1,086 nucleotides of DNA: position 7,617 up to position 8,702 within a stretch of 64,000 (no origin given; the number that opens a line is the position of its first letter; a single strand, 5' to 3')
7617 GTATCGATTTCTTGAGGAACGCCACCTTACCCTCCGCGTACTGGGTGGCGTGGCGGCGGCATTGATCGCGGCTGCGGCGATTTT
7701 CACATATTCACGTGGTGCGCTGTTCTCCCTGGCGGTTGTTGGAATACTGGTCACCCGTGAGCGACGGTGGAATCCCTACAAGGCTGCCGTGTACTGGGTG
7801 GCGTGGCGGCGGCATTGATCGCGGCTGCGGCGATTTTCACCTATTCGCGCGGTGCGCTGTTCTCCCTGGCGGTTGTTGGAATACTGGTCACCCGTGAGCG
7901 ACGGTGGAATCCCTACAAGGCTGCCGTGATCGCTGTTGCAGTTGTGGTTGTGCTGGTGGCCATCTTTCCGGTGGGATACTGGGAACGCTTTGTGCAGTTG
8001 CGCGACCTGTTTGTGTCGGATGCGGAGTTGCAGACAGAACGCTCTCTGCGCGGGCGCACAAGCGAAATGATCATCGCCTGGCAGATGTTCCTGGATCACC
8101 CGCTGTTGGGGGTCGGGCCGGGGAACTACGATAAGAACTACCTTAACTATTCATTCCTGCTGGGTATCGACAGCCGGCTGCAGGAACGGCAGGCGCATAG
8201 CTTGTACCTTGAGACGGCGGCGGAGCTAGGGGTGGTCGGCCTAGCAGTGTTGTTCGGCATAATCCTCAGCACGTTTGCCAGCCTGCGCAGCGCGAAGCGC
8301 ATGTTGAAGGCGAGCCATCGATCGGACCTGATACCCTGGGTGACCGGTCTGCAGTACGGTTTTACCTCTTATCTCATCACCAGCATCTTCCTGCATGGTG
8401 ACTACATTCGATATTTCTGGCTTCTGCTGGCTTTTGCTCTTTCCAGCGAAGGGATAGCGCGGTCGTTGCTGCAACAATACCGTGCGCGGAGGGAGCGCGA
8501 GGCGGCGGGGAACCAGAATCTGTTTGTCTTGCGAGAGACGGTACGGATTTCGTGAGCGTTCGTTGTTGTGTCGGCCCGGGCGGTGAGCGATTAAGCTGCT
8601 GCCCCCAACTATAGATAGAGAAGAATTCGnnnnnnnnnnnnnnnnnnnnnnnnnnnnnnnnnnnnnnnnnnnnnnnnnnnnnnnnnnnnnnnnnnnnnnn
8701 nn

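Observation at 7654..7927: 137-bp frame-breaking tandem duplication inside the Wzy/O-antigen-ligase-like gene; all 3 copy differences are synonymous third-position changes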

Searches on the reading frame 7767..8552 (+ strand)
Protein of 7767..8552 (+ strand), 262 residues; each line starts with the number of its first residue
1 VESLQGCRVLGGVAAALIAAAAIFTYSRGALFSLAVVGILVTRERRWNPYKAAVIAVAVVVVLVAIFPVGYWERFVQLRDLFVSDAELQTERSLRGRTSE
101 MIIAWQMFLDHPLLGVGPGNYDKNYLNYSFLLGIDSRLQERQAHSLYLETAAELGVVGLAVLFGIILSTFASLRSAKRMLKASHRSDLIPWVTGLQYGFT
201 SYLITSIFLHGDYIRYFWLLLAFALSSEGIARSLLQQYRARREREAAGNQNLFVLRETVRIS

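Call 19: list_cluster_members(proteins=[P0004, window:7767-8552:+, window:8630-12067:+, P0002])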
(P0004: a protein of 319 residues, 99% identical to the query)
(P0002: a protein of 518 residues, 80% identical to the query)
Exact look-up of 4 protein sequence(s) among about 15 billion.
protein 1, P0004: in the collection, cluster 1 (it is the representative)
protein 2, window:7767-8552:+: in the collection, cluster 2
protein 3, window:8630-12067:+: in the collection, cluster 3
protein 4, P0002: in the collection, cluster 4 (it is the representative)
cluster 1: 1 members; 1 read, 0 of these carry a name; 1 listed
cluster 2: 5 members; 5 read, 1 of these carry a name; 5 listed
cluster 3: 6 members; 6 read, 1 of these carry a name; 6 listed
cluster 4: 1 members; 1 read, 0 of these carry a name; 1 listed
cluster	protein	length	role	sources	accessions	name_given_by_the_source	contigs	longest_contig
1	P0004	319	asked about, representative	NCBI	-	-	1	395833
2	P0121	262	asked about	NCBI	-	-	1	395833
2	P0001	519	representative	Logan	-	-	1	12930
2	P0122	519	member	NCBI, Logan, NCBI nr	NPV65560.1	MAG: hypothetical protein HPY64_00280 [Anaerolineae bacterium] | hypothetical protein [Anaerolineae bacterium]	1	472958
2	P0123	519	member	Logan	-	-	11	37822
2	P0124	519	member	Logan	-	-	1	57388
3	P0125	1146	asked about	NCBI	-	-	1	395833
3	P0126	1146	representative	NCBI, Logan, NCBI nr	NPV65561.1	MAG: LysM peptidoglycan-binding domain-containing protein [Anaerolineae bacterium] | LysM peptidoglycan-binding domain-containing protein [Anaerolineae bacterium]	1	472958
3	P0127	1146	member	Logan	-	-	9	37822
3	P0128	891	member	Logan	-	-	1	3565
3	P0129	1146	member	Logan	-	-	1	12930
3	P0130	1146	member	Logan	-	-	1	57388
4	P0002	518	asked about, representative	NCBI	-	-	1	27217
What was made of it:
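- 7767..8555 (+): C-terminal fragment ORF (262 aa). It contains most of the Wzy_C domain and the motif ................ It equals P0121, from the same NCBI contig (call 19).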

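Call 21: find_encoding_contigs(protein=P0123, flank=10000, max_places=10)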
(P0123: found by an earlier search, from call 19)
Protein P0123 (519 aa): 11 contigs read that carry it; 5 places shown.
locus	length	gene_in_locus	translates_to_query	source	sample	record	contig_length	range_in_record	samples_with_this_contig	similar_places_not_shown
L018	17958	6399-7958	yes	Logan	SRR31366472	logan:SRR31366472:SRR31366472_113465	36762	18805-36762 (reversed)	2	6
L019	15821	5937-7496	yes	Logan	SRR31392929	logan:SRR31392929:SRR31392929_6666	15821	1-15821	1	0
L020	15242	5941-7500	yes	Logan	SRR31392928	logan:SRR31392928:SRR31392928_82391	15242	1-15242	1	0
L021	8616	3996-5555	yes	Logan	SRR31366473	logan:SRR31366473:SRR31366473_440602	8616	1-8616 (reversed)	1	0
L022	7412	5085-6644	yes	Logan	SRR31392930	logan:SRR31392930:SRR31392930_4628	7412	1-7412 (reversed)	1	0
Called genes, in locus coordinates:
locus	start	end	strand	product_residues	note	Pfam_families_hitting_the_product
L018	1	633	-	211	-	?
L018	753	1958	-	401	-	PF13506:Glyco_transf_21 (weak), PF00535:Glycos_transf_2, PF13641:Glyco_tranf_2_3, PF13632:Glyco_trans_2_3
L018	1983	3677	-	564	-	PF02397:Bac_transf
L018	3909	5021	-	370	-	PF01636:APH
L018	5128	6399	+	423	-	PF00990:GGDEF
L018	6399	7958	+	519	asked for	PF04932:Wzy_C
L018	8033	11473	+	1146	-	PF08239:SH3_3 (faint), PF01476:LysM, PF03170:CBM_BcsB_1st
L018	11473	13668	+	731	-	-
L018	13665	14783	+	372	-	PF13477:Glyco_trans_4_2 (faint), PF13439:Glyco_transf_4, PF13579:Glyco_trans_4_4, PF20706:GT4-conflict (weak), PF00534:Glycos_transf_1, PF13692:Glyco_trans_1_4, PF13524:Glyco_trans_1_2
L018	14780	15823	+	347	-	PF01522:Polysacc_deac_1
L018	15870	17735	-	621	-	PF00009:GTP_EFTU, PF22042:EF-G_D2 (weak), PF03144:GTP_EFTU_D2 (weak), PF14492:EFG_III (faint), PF00679:EFG_C, PF21018:BipA_C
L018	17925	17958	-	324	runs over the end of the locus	PF01408:GFO_IDH_MocA, PF02894:GFO_IDH_MocA_C, PF22725:GFO_IDH_MocA_C3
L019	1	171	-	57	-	?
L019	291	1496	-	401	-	PF13506:Glyco_transf_21 (weak), PF00535:Glycos_transf_2, PF13641:Glyco_tranf_2_3, PF13632:Glyco_trans_2_3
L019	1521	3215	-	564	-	PF02397:Bac_transf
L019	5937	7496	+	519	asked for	PF04932:Wzy_C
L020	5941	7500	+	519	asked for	PF04932:Wzy_C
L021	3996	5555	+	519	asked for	PF04932:Wzy_C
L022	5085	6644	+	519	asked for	PF04932:Wzy_C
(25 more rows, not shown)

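Call 22: find_encoding_contigs(protein=P0122, flank=10000, max_places=6)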
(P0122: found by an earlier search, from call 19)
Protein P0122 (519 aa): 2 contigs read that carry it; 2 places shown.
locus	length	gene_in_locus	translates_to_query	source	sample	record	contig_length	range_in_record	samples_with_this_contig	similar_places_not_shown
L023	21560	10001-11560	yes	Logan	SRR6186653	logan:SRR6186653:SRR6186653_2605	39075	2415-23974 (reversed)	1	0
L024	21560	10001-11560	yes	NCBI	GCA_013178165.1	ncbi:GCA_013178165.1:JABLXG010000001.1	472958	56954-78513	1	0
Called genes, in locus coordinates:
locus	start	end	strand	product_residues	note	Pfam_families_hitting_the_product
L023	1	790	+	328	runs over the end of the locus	PF00702:Hydrolase, PF13419:HAD_2 (faint)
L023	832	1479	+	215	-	PF00596:Aldolase_II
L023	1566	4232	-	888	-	PF01055:Glyco_hydro_31_2nd, PF21365:Glyco_hydro_31_3rd, PF17137:DUF5110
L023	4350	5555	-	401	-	PF13506:Glyco_transf_21 (weak), PF00535:Glycos_transf_2, PF13641:Glyco_tranf_2_3, PF13632:Glyco_trans_2_3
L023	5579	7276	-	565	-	PF02397:Bac_transf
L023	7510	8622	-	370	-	PF01636:APH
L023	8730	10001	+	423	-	PF00990:GGDEF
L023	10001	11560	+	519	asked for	PF04932:Wzy_C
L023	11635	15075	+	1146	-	PF08239:SH3_3 (faint), PF01476:LysM, PF03170:CBM_BcsB_1st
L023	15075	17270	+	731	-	-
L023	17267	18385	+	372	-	PF13439:Glyco_transf_4, PF13579:Glyco_trans_4_4, PF20706:GT4-conflict (weak), PF00534:Glycos_transf_1, PF13692:Glyco_trans_1_4, PF13524:Glyco_trans_1_2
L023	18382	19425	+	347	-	PF01522:Polysacc_deac_1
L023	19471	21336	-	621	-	PF00009:GTP_EFTU, PF22042:EF-G_D2, PF03144:GTP_EFTU_D2 (weak), PF14492:EFG_III (faint), PF00679:EFG_C, PF21018:BipA_C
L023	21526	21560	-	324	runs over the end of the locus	PF01408:GFO_IDH_MocA, PF02894:GFO_IDH_MocA_C, PF22725:GFO_IDH_MocA_C3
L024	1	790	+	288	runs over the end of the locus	PF00702:Hydrolase, PF13419:HAD_2 (faint)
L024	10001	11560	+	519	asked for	PF04932:Wzy_C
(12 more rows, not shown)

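Call 23: find_encoding_contigs(protein=P0124, flank=10000, max_places=6)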
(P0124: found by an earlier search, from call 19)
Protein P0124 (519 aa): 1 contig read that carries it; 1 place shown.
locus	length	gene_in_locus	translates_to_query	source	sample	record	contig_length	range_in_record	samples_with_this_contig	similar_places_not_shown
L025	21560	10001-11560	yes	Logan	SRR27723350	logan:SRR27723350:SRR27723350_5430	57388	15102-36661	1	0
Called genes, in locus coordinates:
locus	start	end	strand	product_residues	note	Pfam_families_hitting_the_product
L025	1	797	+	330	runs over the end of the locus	PF00702:Hydrolase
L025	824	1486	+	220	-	PF00596:Aldolase_II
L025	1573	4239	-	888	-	PF01055:Glyco_hydro_31_2nd, PF21365:Glyco_hydro_31_3rd, PF17137:DUF5110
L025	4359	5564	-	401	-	PF13506:Glyco_transf_21 (weak), PF00535:Glycos_transf_2, PF13641:Glyco_tranf_2_3, PF13632:Glyco_trans_2_3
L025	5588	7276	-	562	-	PF02397:Bac_transf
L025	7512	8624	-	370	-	PF01636:APH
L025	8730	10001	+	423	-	PF00990:GGDEF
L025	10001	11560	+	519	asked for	PF04932:Wzy_C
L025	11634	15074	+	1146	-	PF08239:SH3_3 (faint), PF01476:LysM, PF03170:CBM_BcsB_1st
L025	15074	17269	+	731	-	-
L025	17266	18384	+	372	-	PF13477:Glyco_trans_4_2 (weak), PF13439:Glyco_transf_4, PF13579:Glyco_trans_4_4, PF20706:GT4-conflict, PF00534:Glycos_transf_1, PF13692:Glyco_trans_1_4, PF13524:Glyco_trans_1_2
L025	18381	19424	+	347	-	PF01522:Polysacc_deac_1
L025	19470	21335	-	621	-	PF00009:GTP_EFTU, PF22042:EF-G_D2 (weak), PF03144:GTP_EFTU_D2, PF14492:EFG_III (faint), PF00679:EFG_C, PF21018:BipA_C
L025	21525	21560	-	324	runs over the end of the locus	PF01408:GFO_IDH_MocA, PF02894:GFO_IDH_MocA_C, PF22725:GFO_IDH_MocA_C3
